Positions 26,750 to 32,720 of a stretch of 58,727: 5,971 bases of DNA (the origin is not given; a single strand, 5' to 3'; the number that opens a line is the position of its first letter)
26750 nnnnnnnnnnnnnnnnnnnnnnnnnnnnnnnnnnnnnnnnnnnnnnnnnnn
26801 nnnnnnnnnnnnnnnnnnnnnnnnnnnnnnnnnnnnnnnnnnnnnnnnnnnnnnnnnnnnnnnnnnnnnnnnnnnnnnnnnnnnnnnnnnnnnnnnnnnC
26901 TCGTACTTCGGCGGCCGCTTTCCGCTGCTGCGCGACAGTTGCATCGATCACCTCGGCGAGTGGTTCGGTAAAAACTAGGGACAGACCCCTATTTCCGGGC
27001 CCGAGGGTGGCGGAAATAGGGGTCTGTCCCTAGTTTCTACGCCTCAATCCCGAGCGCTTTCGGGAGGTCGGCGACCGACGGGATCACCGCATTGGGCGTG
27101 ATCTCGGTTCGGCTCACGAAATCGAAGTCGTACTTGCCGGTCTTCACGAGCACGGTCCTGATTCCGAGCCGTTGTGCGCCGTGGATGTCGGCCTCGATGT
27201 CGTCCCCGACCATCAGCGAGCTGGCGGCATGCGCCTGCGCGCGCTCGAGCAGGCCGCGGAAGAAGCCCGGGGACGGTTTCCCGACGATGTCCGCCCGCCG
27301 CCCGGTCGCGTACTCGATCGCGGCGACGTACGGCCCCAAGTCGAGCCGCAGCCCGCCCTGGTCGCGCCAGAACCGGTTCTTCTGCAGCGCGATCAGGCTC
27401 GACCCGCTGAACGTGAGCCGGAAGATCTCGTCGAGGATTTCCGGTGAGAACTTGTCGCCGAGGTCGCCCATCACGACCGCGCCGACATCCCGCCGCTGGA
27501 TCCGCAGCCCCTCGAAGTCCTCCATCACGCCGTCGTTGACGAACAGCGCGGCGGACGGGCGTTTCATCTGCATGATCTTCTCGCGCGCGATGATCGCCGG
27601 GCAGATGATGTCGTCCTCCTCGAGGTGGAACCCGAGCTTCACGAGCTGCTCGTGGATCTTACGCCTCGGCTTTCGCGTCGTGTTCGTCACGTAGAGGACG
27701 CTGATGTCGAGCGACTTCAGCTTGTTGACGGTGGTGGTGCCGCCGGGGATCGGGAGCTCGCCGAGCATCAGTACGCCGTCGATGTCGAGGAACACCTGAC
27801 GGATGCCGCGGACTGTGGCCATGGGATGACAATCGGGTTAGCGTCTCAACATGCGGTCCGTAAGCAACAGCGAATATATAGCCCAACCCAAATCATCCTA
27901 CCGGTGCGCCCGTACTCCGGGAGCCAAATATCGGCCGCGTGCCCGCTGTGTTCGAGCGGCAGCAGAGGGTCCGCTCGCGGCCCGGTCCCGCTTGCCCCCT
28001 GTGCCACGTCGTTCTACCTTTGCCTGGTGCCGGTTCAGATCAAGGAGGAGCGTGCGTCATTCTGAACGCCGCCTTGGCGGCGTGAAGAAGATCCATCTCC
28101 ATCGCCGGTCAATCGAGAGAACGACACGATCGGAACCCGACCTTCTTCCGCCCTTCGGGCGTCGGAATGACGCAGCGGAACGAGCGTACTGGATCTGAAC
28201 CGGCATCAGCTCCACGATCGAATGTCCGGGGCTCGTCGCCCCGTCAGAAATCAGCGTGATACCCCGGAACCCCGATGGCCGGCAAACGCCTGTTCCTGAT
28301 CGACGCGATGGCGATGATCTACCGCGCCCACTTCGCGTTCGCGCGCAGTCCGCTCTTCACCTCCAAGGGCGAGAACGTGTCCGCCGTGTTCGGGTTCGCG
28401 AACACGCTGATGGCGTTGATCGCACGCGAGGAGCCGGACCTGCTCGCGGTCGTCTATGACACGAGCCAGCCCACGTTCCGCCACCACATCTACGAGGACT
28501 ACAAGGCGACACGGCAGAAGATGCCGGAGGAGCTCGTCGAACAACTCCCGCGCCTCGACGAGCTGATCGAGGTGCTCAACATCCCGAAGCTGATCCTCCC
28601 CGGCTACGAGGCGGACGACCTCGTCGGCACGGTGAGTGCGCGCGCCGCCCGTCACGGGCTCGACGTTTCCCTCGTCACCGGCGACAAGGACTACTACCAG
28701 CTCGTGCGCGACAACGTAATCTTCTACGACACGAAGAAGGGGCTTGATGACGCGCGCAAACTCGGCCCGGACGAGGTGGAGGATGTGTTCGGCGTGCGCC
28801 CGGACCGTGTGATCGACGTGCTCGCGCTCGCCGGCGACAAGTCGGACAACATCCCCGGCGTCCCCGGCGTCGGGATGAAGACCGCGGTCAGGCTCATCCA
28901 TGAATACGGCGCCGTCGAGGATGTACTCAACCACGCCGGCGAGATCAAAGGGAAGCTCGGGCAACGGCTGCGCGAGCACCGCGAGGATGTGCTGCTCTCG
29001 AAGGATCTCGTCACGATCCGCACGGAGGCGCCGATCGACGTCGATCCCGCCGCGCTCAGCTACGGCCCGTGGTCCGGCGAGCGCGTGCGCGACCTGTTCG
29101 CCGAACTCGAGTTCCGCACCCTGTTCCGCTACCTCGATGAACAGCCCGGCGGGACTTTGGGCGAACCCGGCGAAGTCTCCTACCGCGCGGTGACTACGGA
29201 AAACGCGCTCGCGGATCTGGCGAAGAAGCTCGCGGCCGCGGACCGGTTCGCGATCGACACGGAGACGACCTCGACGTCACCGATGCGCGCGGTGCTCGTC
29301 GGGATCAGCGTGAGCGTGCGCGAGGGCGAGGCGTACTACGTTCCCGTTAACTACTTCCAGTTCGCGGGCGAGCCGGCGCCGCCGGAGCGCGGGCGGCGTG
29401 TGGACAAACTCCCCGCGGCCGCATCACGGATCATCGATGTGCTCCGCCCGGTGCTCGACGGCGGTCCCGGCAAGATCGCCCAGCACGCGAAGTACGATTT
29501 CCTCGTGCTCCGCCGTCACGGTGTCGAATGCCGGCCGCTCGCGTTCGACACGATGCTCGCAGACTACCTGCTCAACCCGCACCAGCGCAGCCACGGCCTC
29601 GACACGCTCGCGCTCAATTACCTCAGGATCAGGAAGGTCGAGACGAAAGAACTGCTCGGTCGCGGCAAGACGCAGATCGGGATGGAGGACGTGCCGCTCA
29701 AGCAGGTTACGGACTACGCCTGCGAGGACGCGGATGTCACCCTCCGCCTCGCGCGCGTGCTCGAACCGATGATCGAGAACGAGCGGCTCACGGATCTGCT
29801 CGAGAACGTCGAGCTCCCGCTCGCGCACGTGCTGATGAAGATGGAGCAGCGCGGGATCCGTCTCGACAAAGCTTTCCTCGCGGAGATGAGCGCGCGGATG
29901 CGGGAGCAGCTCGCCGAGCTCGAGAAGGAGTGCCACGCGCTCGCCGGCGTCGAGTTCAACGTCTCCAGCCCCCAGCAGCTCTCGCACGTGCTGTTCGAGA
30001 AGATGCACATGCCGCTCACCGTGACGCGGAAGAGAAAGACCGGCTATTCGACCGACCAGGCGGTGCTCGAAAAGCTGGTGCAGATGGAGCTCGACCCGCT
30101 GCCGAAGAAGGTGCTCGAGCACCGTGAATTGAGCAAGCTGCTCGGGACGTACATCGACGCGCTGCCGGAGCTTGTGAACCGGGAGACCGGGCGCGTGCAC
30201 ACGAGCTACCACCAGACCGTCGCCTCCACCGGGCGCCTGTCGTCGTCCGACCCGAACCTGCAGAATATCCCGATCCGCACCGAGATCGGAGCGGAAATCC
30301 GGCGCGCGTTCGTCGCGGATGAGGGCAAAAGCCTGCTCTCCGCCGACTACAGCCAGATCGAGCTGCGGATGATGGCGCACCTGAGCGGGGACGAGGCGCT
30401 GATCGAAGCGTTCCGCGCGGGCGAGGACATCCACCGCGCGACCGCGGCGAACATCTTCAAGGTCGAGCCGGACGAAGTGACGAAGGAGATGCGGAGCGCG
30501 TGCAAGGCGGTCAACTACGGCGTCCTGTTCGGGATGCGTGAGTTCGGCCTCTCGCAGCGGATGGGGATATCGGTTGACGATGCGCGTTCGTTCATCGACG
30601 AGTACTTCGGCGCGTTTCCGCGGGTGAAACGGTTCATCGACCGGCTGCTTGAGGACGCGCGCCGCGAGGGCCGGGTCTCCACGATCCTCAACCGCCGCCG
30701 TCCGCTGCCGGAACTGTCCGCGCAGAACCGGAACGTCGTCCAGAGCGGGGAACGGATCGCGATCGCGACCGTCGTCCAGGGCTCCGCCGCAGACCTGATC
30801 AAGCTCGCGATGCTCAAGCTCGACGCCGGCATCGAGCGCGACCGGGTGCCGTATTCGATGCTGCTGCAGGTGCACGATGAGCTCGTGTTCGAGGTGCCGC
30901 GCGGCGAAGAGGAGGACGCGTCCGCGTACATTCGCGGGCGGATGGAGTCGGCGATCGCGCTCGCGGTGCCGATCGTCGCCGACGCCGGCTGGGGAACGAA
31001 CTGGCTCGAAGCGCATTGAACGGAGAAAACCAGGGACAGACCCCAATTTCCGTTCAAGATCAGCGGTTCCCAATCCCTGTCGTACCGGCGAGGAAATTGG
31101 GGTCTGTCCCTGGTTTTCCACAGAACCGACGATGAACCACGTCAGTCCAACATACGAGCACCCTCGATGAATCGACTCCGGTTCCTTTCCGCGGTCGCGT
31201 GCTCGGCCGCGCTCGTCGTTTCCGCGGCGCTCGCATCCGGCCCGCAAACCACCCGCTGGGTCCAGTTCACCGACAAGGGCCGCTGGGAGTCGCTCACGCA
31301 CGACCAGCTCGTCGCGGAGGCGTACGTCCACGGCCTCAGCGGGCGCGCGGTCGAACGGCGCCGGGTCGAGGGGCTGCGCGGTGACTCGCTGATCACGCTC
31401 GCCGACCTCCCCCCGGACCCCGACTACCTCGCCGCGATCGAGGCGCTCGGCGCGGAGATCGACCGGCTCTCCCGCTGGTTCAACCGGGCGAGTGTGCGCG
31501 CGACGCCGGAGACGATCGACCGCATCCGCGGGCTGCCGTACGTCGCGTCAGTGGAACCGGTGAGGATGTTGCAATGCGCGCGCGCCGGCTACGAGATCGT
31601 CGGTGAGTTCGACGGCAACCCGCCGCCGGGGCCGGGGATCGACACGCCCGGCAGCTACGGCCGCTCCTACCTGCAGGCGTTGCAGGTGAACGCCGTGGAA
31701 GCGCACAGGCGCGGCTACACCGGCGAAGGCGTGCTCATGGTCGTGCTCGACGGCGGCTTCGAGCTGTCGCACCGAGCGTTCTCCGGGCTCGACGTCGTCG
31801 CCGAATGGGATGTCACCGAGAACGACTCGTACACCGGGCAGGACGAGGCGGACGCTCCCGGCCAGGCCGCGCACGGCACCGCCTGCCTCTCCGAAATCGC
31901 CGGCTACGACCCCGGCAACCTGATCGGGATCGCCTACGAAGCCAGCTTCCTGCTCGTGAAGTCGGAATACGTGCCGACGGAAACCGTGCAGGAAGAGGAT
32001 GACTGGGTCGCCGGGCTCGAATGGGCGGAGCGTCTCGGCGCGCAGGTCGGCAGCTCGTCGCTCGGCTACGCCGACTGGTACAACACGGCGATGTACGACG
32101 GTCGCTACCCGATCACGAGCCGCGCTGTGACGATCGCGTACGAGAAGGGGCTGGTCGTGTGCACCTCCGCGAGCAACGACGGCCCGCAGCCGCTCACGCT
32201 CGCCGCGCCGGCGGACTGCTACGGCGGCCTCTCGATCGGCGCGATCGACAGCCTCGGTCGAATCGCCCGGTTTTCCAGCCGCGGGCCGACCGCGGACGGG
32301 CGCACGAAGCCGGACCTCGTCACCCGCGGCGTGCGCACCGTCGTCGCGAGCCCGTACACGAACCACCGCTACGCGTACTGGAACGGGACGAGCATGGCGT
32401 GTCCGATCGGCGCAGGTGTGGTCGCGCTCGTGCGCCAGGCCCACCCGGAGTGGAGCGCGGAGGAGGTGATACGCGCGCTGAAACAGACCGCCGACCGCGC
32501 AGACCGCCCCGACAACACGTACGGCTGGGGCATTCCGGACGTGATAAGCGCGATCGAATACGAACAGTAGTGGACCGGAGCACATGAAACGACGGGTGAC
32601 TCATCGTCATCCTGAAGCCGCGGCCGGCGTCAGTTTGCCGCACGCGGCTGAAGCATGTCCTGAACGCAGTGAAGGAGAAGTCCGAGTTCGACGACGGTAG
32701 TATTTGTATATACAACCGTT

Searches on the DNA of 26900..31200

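Call 51: search_rna_families(source=window, start=26900, end=31200, threshold=evalue, max_evalue=10)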
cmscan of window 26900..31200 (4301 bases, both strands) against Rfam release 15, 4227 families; matches with E-value up to 10: 9.
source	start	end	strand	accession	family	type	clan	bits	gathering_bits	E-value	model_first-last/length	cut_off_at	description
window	26968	27040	-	RF03769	mir-3913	Gene; miRNA;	-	35.9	100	0.00014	15-86/100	no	mir-3913 microRNA precursor family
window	26968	27043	+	RF01044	mir-345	Gene; miRNA;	-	35.2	65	4e-05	1-91/91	no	mir-345 microRNA precursor family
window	26968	27040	+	RF03769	mir-3913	Gene; miRNA;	-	34.1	100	0.00042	15-86/100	no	mir-3913 microRNA precursor family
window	26964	27041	-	RF01044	mir-345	Gene; miRNA;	-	32.3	65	0.00026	1-91/91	no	mir-345 microRNA precursor family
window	26969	27039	+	RF04141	MIR8622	Gene; miRNA;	-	32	197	0.0041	1-212/212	no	MIR8622 microRNA precursor family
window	26968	27040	-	RF04029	mir-8521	Gene; miRNA;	-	23.9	80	0.088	10-58/68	no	mir-8521 microRNA precursor family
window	28652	28705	-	RF03295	mir-7594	Gene; miRNA;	-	18.4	80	4.1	1-63/63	no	mir-7594 microRNA precursor family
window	30367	30404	+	RF01138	sR23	Gene; snRNA; snoRNA; CD-box;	-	14.6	45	2.7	1-54/54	no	Small nucleolar RNA sR23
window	27728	27766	-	RF01668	P10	Gene; sRNA;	-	14.5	37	9.6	1-72/72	no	Pseudomonas sRNA P10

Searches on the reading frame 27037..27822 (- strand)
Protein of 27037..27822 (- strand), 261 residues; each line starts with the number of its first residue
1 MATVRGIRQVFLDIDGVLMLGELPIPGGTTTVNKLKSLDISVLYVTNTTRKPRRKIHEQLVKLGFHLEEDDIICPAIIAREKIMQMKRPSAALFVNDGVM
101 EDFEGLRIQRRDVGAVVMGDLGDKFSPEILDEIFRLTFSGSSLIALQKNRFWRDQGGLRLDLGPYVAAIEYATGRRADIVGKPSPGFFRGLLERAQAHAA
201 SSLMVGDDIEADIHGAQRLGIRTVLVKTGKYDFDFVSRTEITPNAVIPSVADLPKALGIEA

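Call 10: search_protein_families(library=pfam, proteins=[window:27037-27822:-])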
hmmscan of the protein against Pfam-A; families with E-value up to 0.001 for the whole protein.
window:27037-27822:- (261 aa): 4 families
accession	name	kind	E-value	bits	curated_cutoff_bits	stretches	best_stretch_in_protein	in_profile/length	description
PF13242.12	Hydrolase_like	-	1.3e-20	73.5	22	1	180-253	2-75/75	HAD-hyrolase-like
PF13344.12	Hydrolase_6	-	3e-18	66.1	27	1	10-106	1-98/101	Haloacid dehalogenase-like hydrolase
PF00702.32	Hydrolase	-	5.8e-10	40.3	26.4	1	158-220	132-191/191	haloacid dehalogenase-like hydrolase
PF13419.12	HAD_2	-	1.5e-06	28.9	23.8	1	181-226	134-178/178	Haloacid dehalogenase-like hydrolase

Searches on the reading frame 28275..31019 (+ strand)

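Call 10: search_protein_families(library=pfam, proteins=[window:28275-31019:+])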
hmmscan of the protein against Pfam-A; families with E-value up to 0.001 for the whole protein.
window:28275-31019:+ (914 aa): 5 families
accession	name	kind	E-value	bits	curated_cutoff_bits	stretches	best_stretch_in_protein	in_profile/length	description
PF00476.26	DNA_pol_A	-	1.4e-150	501.9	34.3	1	534-912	3-381/381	DNA polymerase family A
PF02739.22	5_3_exonuc_N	-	5.3e-51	173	34.3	1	5-172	1-163/164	5'-3' exonuclease, N-terminal resolvase-like domain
PF01367.25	5_3_exonuc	-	3.4e-32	111.3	40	1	174-266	1-94/97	5'-3' exonuclease, C-terminal SAM fold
PF01612.26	DNA_pol_A_exo1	-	1.8e-27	96.7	23.6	1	303-501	1-173/173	3'-5' exonuclease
PF22619.2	DNA_polI_exo1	-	4.7e-07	30.1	27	1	400-464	51-115/140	DNA polymerase I, ribonuclease H-like domain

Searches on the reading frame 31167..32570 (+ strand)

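Call 10: search_protein_families(library=pfam, proteins=[window:31167-32570:+])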
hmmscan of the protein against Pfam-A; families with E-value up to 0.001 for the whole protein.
window:31167-32570:+ (467 aa): 1 family
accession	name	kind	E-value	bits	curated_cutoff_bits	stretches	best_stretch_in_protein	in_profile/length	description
PF00082.27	Peptidase_S8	-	7.9e-42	144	21.8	1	186-455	1-288/288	Subtilase family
